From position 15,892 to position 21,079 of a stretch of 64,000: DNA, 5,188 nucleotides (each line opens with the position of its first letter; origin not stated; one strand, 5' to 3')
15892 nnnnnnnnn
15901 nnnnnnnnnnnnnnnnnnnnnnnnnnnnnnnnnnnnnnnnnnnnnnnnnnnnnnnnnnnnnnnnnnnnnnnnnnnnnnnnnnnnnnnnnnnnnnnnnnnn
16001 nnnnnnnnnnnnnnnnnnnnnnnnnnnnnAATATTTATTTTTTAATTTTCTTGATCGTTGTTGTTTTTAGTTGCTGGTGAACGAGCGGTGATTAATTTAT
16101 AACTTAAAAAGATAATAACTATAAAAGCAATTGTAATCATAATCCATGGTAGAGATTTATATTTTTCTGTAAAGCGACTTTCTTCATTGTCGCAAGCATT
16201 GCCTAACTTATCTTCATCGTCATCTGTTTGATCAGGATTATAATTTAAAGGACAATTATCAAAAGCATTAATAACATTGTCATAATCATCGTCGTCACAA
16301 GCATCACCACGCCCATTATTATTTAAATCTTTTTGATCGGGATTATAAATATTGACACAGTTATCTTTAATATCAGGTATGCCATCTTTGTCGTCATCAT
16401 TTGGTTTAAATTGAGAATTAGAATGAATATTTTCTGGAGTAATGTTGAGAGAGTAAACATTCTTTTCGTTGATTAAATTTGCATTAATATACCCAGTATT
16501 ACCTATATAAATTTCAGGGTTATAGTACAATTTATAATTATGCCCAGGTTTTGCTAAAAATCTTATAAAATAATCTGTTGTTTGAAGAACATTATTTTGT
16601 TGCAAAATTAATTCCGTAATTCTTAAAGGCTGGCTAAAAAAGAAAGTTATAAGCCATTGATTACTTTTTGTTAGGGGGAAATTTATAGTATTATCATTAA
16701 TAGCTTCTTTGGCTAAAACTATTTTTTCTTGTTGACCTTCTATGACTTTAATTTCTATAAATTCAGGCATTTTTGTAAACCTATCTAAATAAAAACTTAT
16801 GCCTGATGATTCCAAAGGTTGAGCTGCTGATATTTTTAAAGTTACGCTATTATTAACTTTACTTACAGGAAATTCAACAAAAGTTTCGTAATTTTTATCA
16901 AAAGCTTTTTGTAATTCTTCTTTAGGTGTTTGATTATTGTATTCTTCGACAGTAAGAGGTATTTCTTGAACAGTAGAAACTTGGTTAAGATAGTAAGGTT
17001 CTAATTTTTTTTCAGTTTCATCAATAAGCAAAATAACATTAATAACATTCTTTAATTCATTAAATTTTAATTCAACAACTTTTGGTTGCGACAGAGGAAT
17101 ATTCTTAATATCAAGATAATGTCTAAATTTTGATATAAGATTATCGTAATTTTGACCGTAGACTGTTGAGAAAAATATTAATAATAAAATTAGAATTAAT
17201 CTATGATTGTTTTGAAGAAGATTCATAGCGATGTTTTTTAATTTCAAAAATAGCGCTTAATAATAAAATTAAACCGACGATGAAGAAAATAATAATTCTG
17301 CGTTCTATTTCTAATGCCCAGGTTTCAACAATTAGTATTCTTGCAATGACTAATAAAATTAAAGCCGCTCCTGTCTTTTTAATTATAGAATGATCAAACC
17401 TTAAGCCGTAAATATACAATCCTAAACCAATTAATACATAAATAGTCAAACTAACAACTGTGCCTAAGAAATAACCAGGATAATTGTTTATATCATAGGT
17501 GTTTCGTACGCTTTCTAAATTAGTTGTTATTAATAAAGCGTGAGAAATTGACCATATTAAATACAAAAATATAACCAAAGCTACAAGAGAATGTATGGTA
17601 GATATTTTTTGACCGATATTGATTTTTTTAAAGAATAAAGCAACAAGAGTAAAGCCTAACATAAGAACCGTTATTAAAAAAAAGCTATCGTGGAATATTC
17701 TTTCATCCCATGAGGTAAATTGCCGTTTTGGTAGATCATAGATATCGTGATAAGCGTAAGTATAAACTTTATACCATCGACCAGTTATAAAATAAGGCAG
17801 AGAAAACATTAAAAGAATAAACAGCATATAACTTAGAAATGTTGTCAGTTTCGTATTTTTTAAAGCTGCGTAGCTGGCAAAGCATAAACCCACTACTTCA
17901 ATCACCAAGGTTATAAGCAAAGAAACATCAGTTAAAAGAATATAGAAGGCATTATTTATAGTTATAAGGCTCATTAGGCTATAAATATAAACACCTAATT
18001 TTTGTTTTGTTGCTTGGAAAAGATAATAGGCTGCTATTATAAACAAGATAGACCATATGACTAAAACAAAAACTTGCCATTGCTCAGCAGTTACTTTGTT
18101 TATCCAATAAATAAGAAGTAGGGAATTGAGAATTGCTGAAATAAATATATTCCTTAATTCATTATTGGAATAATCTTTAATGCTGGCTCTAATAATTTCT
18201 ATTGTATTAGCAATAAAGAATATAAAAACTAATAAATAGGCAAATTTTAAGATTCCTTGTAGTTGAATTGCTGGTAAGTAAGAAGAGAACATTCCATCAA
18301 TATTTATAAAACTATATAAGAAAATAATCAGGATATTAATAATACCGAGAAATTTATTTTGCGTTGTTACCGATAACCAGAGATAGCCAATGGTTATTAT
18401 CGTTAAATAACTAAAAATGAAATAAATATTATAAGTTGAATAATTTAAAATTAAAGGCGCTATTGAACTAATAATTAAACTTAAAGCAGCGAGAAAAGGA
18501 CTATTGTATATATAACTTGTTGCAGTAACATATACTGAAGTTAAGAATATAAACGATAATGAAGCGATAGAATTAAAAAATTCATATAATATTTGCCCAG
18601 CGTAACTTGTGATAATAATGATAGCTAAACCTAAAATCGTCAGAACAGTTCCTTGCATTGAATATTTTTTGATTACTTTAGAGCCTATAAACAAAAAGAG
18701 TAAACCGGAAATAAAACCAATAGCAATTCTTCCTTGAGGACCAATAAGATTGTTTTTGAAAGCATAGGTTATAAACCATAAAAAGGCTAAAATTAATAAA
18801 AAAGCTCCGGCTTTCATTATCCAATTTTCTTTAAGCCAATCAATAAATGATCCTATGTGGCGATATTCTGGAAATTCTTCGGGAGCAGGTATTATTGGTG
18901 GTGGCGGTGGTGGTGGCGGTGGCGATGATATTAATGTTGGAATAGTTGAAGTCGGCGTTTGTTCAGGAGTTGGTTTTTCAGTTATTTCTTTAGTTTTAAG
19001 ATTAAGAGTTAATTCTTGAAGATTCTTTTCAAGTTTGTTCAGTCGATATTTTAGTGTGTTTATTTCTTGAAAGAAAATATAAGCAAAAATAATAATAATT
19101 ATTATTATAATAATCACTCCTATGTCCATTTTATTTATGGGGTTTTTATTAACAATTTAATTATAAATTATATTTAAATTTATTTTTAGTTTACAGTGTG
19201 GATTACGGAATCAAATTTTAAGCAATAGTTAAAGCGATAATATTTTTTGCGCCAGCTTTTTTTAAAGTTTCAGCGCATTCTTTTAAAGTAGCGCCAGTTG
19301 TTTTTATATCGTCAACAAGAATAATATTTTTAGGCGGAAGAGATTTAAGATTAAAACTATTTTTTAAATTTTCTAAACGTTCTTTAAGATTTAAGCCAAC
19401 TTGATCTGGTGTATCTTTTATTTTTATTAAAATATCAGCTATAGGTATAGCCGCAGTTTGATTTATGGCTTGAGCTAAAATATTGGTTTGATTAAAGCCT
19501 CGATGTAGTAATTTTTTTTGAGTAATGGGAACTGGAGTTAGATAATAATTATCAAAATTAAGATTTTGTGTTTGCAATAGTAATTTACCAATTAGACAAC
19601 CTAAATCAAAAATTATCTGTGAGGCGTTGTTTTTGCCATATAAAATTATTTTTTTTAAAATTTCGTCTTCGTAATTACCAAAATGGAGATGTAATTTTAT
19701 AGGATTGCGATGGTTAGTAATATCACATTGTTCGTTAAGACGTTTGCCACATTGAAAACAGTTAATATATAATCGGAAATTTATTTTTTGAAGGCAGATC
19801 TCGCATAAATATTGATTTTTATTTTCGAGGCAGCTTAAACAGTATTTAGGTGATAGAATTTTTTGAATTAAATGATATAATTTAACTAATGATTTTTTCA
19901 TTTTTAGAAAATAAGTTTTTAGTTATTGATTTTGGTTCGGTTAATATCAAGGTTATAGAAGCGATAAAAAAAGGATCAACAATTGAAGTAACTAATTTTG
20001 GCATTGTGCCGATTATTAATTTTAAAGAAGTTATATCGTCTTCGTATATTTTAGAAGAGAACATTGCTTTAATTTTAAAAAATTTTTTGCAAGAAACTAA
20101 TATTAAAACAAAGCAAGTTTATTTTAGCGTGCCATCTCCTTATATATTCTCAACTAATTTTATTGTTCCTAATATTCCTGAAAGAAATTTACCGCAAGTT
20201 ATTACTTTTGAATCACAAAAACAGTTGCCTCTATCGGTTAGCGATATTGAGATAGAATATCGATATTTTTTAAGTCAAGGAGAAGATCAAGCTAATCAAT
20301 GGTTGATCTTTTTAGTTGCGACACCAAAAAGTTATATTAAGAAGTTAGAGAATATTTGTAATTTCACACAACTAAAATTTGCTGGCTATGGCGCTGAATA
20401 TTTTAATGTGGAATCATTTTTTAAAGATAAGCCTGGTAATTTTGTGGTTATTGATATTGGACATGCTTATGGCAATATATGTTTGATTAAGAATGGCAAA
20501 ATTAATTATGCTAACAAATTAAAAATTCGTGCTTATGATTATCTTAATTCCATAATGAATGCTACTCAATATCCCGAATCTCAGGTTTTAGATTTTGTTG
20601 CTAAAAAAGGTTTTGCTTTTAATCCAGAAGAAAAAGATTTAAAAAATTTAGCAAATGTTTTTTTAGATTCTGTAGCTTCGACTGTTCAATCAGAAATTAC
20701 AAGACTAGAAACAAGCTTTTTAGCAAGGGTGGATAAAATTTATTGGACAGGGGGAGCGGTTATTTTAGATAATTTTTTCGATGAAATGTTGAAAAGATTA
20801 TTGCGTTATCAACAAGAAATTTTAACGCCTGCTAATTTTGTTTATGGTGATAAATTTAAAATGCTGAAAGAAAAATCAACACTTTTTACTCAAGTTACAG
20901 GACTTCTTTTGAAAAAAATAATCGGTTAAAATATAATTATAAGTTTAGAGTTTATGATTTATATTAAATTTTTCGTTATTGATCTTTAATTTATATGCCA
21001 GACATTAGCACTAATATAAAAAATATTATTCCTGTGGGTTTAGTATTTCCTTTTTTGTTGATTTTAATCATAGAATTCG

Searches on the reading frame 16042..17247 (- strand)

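Call 13: search_protein_families(library=pfam, proteins=[window:16042-17247:-], max_evalue=0.001)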
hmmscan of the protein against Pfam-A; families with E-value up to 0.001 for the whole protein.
window:16042-17247:- (401 aa): 1 family
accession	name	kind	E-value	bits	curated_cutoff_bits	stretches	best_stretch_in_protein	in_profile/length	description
PF02412.23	TSP_3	-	2.1e-07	30.9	25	1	306-340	1-36/36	Thrombospondin type 3 repeat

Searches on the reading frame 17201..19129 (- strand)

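Call 13: search_protein_families(library=pfam, proteins=[window:17201-19129:-], max_evalue=0.001)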
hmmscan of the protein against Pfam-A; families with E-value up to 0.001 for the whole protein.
window:17201-19129:- (642 aa): 1 family
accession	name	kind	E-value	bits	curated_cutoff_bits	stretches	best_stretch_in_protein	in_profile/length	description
PF10101.14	DUF2339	-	4.5e-32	112.1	33.6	2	101-539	2-432/659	Predicted membrane protein (DUF2339)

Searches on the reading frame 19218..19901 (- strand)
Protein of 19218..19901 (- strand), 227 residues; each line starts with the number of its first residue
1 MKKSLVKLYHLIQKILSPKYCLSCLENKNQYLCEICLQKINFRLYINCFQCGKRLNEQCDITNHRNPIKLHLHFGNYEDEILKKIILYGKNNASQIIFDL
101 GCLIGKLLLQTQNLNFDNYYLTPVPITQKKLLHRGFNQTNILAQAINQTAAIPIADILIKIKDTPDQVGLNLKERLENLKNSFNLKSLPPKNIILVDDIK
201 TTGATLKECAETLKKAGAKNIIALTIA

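Call 13: search_protein_families(library=pfam, proteins=[window:19218-19901:-], max_evalue=0.001)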
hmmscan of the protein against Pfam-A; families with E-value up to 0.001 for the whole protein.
window:19218-19901:- (227 aa): 2 families
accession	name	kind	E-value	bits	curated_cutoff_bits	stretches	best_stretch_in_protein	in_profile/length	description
PF00156.33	Pribosyltran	-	1.4e-08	34.7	26.3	1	135-226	40-123/158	Phosphoribosyl transferase domain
PF18912.6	DZR_2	-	7.8e-05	22.9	27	1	14-58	3-49/56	Double zinc ribbon domain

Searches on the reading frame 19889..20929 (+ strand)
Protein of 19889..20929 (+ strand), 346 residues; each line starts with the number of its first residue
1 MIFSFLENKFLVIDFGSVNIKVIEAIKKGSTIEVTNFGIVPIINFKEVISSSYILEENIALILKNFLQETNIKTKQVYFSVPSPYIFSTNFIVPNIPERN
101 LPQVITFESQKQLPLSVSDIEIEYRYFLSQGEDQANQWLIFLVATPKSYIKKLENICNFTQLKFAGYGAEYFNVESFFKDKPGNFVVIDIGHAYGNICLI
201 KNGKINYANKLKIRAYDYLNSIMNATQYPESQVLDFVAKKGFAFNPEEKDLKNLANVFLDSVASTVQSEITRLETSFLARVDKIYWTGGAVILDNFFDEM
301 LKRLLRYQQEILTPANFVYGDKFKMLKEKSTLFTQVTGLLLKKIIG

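Call 13: search_protein_families(library=pfam, proteins=[window:19889-20929:+], max_evalue=0.001)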
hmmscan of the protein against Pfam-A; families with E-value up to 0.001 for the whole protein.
window:19889-20929:+ (346 aa): 1 family
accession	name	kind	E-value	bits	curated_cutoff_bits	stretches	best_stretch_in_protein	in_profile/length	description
PF11104.14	PilM_2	-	3.5e-13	49.7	27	1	13-342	2-338/340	Type IV pilus assembly protein PilM;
